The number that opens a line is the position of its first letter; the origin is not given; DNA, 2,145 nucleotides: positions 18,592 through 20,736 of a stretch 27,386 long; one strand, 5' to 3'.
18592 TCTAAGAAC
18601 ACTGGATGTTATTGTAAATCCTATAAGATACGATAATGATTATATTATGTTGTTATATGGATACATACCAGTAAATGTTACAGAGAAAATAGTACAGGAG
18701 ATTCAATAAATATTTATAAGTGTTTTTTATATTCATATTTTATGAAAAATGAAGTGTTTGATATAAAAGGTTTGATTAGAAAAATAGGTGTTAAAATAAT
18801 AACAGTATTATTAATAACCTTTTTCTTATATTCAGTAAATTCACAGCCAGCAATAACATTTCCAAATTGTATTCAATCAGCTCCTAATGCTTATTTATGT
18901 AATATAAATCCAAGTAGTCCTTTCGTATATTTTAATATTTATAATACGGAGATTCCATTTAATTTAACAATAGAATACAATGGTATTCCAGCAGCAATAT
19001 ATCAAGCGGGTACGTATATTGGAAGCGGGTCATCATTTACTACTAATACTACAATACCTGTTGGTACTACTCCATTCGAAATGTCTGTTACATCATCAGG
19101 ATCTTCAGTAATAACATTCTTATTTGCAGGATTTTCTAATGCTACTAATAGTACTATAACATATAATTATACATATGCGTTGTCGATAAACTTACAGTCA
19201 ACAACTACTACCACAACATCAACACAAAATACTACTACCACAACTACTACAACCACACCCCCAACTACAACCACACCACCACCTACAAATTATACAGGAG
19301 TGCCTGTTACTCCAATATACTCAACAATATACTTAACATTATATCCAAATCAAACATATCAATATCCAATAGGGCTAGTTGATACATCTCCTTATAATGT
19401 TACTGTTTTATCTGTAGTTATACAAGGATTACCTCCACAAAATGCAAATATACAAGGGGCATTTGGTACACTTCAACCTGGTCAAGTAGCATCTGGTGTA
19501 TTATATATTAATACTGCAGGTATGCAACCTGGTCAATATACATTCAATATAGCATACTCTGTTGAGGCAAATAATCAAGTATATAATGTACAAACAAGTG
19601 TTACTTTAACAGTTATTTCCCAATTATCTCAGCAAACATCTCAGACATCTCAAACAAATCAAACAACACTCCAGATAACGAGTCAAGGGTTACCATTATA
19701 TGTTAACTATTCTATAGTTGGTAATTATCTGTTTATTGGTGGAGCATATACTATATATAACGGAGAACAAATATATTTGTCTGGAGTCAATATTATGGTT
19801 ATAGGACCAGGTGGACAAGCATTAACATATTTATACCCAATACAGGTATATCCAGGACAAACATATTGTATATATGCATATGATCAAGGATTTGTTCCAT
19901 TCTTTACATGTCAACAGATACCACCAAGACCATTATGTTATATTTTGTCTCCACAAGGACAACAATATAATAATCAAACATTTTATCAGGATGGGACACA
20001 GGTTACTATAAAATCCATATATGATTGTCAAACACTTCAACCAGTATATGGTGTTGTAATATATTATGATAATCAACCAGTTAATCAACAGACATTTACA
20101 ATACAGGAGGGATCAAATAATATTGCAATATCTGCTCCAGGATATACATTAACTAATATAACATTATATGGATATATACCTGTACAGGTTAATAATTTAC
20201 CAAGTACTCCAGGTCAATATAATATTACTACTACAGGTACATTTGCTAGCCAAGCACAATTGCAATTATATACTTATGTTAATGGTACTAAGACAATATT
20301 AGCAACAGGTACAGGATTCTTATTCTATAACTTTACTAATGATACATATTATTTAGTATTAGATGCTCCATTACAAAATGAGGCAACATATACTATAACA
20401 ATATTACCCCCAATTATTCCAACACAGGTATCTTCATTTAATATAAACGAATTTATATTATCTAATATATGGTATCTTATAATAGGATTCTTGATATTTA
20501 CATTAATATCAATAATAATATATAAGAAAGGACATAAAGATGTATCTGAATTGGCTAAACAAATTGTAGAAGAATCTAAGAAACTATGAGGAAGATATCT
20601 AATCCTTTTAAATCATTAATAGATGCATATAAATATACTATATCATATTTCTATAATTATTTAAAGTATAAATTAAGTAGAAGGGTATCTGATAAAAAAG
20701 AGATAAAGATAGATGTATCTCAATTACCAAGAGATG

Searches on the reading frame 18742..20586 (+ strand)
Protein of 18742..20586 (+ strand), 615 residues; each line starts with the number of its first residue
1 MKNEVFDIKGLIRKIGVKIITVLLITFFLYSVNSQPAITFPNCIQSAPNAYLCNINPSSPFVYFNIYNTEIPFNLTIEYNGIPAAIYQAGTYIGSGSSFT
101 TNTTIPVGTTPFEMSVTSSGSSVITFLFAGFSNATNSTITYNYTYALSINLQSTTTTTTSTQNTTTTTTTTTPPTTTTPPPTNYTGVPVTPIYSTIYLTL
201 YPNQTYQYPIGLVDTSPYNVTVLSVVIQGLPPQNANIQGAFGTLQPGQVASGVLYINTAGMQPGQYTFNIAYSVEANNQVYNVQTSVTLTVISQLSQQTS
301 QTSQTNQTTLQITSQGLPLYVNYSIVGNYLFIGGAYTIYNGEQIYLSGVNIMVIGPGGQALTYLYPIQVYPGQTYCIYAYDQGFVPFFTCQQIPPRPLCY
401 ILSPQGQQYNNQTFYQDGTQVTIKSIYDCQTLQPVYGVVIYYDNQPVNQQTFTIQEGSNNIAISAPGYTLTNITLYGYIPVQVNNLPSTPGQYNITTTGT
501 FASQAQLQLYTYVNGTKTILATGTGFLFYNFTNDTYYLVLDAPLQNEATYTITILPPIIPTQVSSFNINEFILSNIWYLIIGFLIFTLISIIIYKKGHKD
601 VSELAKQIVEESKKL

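Call 7: search_protein_families(library=pfam, proteins=[window:18742-20586:+], max_evalue=0.01)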
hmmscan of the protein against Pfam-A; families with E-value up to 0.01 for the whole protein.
window:18742-20586:+ (615 aa): 0 families

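Call 9: search_protein_families(library=phrogs, proteins=[window:18742-20586:+], max_evalue=0.01)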
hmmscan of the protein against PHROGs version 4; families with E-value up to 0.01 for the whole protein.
window:18742-20586:+ (615 aa): 0 families

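Call 25: search_dna_similar(query=window:18742-20586:+, collection=phages, mode=protein, max_evalue=0.001)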
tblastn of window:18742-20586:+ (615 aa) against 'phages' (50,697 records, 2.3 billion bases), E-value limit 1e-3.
No match.

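Call 62: find_related_loci(query=window:18742-20586:+, collection=viral_contigs, flank=10000)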
Query window:18742-20586:+ (615 aa) in viral_contigs; peptide patterns used: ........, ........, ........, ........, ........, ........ (x = any residue, [..] = any of these).
14 stretches matched a pattern, but none encodes a relative of the query by tblastn (E <= 1e-3).

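Call 81: search_protein_families(library=ncbifam, proteins=[window:18742-20586:+], max_evalue=0.1)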
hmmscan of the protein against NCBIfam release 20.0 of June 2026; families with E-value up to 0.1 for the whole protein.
window:18742-20586:+ (615 aa): 1 family
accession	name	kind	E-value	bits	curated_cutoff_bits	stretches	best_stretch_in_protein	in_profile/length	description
NF007792.0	PRK10489.1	equivalog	0.0056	15.7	324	1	273-365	174-265/419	enterobactin transporter EntS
